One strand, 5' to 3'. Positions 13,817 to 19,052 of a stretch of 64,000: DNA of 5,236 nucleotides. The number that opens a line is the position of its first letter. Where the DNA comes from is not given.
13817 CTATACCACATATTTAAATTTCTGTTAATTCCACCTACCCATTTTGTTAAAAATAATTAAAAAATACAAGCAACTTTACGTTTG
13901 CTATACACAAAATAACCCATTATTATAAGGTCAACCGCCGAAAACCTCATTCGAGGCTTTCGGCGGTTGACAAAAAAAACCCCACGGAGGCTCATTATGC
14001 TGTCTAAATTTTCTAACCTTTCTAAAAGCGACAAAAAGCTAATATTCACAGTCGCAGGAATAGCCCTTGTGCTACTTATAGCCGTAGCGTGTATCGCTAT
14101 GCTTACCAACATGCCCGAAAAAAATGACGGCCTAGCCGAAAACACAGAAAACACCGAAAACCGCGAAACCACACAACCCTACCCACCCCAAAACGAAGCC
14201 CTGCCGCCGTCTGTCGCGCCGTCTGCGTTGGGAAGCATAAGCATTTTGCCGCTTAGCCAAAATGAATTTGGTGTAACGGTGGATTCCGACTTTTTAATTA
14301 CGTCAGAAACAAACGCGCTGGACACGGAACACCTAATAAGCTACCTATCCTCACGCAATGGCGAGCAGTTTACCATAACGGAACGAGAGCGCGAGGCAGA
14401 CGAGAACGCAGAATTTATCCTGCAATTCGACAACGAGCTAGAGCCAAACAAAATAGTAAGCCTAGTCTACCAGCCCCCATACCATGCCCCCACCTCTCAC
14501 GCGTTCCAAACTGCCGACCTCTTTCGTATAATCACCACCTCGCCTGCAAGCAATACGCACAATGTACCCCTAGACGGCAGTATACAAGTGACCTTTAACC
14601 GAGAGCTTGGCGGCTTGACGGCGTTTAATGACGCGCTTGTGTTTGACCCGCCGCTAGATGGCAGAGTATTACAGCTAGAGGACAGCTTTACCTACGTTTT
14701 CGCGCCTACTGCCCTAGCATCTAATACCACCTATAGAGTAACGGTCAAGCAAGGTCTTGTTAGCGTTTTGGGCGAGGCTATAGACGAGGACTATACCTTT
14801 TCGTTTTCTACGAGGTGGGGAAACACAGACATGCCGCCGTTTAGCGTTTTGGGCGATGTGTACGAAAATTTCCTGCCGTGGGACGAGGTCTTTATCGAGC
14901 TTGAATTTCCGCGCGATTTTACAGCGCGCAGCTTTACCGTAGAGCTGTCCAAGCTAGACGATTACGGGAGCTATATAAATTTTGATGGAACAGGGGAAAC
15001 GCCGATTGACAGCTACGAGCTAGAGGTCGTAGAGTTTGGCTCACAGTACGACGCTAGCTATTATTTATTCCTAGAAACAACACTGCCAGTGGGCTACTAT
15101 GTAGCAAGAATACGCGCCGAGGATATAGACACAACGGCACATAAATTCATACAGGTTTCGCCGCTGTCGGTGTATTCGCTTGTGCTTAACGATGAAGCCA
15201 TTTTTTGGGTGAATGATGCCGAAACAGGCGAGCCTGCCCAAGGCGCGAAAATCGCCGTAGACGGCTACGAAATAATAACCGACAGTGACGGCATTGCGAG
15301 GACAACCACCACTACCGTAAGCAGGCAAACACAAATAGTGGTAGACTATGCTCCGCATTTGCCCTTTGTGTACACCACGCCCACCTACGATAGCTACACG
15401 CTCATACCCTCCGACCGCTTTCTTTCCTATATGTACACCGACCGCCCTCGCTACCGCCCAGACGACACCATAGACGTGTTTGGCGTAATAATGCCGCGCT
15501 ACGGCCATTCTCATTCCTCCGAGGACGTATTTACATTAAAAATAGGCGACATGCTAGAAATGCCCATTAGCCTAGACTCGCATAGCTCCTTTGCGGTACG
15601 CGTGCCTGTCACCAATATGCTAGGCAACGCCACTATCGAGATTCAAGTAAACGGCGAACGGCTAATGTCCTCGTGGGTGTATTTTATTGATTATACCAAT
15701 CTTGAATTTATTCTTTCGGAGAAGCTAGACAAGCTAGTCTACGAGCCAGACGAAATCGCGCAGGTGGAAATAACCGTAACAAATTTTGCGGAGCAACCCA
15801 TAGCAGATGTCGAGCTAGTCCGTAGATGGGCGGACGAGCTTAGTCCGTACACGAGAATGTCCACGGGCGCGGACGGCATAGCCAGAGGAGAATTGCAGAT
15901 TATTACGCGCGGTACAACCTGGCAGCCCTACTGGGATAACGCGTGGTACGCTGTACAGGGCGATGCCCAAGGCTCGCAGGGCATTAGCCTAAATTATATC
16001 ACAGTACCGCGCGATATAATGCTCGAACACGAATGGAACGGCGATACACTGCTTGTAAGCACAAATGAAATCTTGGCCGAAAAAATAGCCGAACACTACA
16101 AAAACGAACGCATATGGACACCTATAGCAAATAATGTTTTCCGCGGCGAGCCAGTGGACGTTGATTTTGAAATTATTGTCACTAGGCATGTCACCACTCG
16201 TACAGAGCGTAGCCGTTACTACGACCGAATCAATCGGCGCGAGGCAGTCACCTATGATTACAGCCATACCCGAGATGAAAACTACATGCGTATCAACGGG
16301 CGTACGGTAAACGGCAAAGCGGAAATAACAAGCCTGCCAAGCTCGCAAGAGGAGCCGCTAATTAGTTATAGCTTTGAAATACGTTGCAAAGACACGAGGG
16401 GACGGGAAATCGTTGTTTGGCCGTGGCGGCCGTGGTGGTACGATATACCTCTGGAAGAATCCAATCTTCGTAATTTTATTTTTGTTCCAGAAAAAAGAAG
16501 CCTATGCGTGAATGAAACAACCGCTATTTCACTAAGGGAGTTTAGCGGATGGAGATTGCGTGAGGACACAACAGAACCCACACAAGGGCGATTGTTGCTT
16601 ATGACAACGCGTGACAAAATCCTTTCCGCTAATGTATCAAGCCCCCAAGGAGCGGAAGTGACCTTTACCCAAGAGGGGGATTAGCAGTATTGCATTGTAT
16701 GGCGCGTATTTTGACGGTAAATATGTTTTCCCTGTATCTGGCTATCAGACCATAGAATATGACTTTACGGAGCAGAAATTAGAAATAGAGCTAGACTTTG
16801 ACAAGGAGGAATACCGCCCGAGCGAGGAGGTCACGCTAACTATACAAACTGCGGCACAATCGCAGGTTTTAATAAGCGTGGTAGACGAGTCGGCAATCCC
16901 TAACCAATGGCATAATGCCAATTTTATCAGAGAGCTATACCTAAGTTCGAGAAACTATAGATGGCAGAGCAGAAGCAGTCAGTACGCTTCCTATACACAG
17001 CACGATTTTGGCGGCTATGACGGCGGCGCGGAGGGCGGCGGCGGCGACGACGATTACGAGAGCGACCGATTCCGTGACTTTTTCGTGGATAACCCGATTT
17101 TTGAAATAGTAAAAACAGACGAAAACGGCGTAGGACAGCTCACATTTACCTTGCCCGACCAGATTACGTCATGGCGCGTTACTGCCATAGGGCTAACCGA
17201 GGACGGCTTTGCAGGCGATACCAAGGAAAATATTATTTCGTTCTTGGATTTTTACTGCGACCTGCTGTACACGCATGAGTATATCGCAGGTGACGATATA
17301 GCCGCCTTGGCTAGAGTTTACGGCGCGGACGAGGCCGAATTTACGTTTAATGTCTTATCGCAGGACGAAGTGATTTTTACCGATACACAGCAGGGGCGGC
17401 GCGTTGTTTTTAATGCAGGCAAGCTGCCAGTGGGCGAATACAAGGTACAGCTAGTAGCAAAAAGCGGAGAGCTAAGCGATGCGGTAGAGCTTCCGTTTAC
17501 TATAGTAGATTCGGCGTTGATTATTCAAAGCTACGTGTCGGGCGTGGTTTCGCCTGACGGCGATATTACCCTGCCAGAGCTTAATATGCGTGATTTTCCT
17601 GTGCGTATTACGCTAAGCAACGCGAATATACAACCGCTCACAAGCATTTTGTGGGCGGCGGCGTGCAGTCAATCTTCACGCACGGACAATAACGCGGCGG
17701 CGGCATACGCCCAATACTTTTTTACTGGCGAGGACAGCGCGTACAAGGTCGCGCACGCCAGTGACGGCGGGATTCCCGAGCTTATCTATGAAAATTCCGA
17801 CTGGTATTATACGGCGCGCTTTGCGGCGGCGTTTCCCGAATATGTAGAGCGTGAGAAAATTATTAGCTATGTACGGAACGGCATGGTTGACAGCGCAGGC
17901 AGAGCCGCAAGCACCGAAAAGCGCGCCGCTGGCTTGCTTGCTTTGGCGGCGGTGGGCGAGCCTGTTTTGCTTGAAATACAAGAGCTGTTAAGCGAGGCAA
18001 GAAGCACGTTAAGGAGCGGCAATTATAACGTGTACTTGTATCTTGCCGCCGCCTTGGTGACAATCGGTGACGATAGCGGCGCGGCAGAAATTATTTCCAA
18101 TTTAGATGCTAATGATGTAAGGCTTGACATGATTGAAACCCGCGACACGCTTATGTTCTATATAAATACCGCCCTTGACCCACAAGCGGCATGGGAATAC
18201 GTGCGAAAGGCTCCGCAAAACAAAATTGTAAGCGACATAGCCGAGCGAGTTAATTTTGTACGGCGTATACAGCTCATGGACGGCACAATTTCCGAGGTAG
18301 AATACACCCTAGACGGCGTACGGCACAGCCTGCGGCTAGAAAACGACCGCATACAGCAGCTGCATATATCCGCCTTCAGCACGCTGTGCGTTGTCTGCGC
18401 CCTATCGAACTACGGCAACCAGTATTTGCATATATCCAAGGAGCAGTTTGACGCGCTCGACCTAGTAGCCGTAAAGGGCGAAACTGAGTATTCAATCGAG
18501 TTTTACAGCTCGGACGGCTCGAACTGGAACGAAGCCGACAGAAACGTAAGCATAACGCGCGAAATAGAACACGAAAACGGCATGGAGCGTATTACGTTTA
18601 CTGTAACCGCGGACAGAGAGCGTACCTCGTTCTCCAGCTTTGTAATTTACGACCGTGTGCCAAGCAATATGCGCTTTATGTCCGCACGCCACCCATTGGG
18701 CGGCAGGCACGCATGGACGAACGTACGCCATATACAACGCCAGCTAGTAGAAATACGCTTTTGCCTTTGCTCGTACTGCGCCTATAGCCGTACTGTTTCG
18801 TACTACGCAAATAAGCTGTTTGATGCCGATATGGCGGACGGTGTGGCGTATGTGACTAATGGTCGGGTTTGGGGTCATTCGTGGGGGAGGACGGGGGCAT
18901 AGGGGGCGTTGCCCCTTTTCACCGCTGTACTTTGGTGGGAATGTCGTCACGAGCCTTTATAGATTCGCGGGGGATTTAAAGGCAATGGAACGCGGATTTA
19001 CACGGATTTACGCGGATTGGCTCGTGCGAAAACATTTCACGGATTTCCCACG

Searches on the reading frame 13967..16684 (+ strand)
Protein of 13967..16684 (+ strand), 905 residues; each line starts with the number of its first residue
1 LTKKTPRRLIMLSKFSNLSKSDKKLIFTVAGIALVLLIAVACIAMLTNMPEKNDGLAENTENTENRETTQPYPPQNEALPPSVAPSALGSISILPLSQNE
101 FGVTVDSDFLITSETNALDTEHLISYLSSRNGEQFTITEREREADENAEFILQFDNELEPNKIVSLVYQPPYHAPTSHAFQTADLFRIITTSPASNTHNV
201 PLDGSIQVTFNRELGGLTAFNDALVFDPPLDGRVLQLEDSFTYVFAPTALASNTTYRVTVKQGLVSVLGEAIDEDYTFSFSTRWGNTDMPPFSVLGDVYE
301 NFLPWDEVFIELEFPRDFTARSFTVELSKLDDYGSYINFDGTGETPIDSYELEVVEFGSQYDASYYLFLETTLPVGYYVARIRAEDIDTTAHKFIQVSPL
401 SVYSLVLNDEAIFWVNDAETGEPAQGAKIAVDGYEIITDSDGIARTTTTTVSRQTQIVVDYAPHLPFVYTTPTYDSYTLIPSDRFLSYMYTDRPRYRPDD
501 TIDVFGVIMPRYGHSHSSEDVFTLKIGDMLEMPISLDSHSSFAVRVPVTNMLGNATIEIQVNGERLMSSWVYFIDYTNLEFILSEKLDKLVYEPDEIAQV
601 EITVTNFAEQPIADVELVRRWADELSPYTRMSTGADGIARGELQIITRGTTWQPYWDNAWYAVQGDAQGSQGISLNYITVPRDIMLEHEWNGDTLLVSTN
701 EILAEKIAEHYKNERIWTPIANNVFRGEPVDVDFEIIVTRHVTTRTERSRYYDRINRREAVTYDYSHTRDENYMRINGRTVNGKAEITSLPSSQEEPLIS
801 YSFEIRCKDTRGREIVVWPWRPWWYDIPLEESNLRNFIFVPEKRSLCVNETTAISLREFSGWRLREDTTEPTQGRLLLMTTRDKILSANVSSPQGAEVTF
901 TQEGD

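Call 44: search_protein_families(library=pfam, proteins=[window:13967-16684:+], max_evalue=0.0001)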
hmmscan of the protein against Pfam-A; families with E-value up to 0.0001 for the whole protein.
window:13967-16684:+ (905 aa): 1 family
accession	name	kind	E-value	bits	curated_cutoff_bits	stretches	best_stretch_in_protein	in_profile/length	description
PF13205.12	Big_5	-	6.4e-13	49.8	23.6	1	187-282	6-105/105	Bacterial Ig-like domain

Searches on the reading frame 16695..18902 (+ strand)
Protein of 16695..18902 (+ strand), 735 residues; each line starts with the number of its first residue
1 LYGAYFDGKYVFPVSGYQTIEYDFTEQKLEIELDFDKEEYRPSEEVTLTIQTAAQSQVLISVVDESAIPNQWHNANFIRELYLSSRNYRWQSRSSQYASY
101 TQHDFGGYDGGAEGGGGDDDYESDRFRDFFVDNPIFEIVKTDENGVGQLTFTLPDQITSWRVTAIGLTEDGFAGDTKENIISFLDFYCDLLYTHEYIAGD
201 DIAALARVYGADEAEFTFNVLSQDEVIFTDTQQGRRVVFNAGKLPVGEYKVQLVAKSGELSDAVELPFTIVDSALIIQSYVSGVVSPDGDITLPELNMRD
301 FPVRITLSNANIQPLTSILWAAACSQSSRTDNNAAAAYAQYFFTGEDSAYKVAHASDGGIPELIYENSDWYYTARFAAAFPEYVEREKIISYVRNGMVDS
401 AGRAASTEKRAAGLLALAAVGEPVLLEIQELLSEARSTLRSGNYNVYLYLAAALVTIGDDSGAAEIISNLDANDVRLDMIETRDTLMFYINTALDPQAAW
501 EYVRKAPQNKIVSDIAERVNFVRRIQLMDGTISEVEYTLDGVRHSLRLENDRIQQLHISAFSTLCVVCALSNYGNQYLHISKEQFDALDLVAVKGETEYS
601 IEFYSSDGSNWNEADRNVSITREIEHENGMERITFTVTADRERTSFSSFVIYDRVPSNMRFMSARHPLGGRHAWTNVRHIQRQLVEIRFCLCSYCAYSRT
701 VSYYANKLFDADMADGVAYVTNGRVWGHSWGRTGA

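Call 44: search_protein_families(library=pfam, proteins=[window:16695-18902:+], max_evalue=0.0001)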
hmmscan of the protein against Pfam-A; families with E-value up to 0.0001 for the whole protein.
window:16695-18902:+ (735 aa): 2 families
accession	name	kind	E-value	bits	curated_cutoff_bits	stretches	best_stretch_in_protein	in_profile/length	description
PF00207.28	A2M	-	1.8e-09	37.7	21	1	136-220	4-90/92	Alpha-2-macroglobulin family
PF07703.20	A2M_BRD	-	8.2e-08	33.1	22.7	1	14-66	83-136/140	Alpha-2-macroglobulin bait region domain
